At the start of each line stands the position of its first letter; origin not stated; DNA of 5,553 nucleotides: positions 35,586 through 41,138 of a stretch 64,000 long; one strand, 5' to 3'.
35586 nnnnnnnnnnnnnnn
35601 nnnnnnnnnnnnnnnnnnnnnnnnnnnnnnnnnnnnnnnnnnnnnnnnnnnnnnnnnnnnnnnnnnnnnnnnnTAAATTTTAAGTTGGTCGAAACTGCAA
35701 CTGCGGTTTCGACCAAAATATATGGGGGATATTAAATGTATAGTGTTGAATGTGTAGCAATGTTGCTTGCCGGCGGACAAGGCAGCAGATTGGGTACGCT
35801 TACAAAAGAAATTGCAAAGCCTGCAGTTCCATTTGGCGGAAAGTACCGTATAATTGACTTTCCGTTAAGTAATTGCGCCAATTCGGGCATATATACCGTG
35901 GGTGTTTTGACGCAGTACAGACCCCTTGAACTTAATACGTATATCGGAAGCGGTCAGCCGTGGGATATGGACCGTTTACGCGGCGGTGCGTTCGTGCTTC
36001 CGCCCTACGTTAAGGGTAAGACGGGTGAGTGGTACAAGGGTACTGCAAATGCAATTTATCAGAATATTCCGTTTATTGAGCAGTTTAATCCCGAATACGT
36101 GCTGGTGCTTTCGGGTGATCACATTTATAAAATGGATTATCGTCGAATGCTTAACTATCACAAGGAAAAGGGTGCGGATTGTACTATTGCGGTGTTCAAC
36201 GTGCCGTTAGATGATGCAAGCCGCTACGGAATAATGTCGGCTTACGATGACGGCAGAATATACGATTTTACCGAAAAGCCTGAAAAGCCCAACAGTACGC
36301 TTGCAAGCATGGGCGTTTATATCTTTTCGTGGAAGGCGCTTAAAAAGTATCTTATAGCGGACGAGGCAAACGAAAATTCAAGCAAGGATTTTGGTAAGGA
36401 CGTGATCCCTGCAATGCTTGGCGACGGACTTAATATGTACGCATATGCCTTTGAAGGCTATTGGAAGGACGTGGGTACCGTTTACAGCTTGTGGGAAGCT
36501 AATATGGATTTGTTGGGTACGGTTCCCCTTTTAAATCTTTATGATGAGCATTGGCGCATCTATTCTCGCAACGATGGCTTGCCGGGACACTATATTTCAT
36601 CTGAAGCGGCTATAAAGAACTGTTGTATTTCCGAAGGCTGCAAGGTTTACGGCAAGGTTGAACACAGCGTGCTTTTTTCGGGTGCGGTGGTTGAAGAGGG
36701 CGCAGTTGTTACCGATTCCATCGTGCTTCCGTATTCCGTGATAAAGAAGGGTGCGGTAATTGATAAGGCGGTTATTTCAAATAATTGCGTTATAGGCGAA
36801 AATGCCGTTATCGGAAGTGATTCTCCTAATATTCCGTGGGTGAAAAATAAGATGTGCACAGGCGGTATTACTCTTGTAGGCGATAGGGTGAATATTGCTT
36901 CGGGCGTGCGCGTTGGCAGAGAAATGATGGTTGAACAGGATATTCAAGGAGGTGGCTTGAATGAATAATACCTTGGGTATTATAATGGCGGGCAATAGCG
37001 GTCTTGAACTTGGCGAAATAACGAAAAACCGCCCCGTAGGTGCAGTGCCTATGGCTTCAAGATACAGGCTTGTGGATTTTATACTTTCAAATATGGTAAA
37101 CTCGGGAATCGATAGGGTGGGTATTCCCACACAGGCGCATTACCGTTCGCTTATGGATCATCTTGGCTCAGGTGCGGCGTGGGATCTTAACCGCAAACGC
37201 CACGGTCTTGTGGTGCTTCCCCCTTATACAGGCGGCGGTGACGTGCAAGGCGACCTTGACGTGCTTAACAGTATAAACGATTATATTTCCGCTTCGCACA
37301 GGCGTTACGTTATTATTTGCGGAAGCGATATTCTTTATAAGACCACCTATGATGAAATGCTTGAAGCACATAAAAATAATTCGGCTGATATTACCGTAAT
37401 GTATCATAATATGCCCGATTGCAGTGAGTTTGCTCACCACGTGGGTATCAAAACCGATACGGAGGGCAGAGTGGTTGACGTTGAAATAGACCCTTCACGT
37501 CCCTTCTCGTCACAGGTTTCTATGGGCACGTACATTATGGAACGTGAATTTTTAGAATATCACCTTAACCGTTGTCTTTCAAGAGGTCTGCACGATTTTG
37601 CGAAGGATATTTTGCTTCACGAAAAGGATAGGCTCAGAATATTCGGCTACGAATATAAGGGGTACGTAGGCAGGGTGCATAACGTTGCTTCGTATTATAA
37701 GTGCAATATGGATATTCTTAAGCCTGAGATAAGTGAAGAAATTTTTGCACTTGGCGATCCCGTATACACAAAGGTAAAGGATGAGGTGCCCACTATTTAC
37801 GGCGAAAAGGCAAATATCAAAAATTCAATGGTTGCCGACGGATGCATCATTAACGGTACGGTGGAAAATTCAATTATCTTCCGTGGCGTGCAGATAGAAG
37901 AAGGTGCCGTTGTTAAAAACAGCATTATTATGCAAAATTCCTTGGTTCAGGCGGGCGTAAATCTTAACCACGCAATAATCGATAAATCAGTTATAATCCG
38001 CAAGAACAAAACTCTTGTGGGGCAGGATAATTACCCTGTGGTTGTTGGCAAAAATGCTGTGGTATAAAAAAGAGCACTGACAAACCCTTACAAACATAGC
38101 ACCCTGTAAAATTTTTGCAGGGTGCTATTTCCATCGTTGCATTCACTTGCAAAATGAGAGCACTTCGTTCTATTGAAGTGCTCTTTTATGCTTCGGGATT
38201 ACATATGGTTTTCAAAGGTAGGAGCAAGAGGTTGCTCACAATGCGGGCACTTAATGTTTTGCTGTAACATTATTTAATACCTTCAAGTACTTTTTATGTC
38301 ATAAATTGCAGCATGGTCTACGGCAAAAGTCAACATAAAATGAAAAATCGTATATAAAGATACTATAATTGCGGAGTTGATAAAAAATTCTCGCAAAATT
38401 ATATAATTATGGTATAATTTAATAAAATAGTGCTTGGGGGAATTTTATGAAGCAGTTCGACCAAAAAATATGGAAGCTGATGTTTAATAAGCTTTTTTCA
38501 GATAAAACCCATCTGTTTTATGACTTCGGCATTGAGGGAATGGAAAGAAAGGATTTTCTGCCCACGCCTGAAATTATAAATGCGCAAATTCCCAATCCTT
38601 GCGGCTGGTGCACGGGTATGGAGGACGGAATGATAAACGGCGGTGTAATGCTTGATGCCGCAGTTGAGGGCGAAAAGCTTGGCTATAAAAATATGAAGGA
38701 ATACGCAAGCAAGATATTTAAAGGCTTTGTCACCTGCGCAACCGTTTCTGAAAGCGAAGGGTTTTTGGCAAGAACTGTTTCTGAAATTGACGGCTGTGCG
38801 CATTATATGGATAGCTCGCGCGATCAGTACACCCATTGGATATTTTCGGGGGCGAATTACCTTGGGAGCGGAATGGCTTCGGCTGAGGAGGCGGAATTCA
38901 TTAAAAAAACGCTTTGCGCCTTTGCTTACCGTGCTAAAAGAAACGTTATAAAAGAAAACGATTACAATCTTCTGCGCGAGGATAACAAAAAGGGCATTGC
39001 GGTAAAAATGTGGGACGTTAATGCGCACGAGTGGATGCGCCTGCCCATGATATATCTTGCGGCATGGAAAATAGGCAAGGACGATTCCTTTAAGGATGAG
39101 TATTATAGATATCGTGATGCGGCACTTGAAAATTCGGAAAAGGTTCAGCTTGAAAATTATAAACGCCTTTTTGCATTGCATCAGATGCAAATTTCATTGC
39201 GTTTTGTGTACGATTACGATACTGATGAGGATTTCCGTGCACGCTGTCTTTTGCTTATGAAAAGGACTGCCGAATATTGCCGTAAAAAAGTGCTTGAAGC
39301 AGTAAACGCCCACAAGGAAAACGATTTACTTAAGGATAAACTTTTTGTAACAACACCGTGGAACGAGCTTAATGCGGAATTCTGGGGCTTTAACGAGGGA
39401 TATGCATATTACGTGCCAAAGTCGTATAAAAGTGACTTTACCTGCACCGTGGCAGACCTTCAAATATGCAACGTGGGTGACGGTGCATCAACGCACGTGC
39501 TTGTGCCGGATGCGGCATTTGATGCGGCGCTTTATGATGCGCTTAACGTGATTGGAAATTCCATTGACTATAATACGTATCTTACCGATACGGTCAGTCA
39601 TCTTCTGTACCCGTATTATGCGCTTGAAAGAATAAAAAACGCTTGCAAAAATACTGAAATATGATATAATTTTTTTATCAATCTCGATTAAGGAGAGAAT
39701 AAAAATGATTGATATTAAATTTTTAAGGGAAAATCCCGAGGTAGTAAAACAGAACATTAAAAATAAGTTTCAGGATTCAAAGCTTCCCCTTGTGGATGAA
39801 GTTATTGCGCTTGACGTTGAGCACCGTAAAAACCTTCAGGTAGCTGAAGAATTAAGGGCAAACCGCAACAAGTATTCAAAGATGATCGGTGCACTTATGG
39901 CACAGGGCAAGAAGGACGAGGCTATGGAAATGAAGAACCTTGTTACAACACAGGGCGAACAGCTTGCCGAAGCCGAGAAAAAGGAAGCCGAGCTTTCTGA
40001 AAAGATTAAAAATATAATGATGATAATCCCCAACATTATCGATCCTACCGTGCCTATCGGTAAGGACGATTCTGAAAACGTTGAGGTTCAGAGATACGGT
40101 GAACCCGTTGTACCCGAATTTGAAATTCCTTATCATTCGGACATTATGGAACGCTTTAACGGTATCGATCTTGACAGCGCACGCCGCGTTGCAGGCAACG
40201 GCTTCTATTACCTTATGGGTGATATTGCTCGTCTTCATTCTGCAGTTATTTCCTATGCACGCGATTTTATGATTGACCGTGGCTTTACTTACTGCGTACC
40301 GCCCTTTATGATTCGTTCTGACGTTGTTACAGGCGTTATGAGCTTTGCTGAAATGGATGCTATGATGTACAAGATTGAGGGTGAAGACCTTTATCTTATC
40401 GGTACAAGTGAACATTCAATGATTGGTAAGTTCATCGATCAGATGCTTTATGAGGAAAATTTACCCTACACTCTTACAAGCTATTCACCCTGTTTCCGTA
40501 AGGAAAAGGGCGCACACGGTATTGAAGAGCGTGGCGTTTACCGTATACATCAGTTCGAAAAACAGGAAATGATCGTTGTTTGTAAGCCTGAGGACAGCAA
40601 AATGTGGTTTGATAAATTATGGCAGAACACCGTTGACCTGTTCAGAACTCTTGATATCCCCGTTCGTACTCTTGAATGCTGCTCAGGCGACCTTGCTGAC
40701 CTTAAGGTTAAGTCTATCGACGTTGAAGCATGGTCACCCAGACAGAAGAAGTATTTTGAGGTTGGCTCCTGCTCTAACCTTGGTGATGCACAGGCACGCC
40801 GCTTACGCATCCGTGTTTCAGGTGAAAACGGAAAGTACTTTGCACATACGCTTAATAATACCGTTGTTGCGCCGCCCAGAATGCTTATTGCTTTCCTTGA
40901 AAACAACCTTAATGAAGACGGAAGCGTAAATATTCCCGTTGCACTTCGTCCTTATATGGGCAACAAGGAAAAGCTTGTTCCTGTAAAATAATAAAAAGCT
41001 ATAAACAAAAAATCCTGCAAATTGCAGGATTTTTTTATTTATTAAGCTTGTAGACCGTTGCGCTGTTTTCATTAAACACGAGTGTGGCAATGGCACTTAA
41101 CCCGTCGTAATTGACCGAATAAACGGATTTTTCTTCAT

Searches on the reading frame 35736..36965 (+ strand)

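Call 42: search_protein_families(library=pfam, proteins=[window:35736-36965:+])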
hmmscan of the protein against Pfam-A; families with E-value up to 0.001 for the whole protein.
window:35736-36965:+ (410 aa): 6 families
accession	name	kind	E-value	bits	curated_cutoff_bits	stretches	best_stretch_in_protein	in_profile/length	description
PF00483.29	NTP_transferase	-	6.2e-67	226.2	21.2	1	8-260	2-243/245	Nucleotidyl transferase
PF24894.1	Hexapep_GlmU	-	3.8e-15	56.3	23.3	1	290-364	13-88/104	GlmU-like, C-terminal hexapeptide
PF25084.1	LbH_EIF2B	-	2.1e-08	34.6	54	1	286-359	29-105/105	EIF2B subunit epsilon LbH domain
PF12804.13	NTP_transf_3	-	6.4e-06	26.9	27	1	8-155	1-124/160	MobA-like NTP transferase domain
PF00132.30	Hexapep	-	5.7e-05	23.1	27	0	334-361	2-30/36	Bacterial transferase hexapeptide (six repeats)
PF25247.1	LbH_GLGC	-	0.00048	20.5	27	0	289-331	9-52/135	GLGC left-handed parallel beta-helix domain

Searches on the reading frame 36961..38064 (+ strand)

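Call 43: search_protein_families(library=pfam, proteins=[window:36961-38064:+])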
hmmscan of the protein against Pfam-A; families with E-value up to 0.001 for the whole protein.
window:36961-38064:+ (368 aa): 5 families
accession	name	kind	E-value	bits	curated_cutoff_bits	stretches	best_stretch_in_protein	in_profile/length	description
PF00483.29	NTP_transferase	-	8e-23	81.7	21.2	1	6-218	2-206/245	Nucleotidyl transferase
PF24894.1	Hexapep_GlmU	-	7.9e-17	61.7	23.3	1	281-357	11-87/104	GlmU-like, C-terminal hexapeptide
PF25084.1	LbH_EIF2B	-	7.9e-10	39.1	54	1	279-351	29-104/105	EIF2B subunit epsilon LbH domain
PF25247.1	LbH_GLGC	-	3.4e-06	27.5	27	1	282-327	9-55/135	GLGC left-handed parallel beta-helix domain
PF04519.19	Bactofilin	-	0.00055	20.6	27.9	0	271-336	28-94/98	Polymer-forming cytoskeletal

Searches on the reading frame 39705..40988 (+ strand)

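Call 43: search_protein_families(library=pfam, proteins=[window:39705-40988:+])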
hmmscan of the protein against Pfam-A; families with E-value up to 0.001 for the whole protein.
window:39705-40988:+ (428 aa): 2 families
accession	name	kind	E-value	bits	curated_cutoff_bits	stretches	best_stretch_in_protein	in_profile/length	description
PF00587.30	tRNA-synt_2b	-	2.2e-31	109.7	29.3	1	226-401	8-179/179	tRNA synthetase class II core domain (G, H, P, S and T)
PF02403.27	Seryl_tRNA_N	-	1.5e-23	83.5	28.2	1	1-111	1-107/108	Seryl-tRNA synthetase N-terminal domain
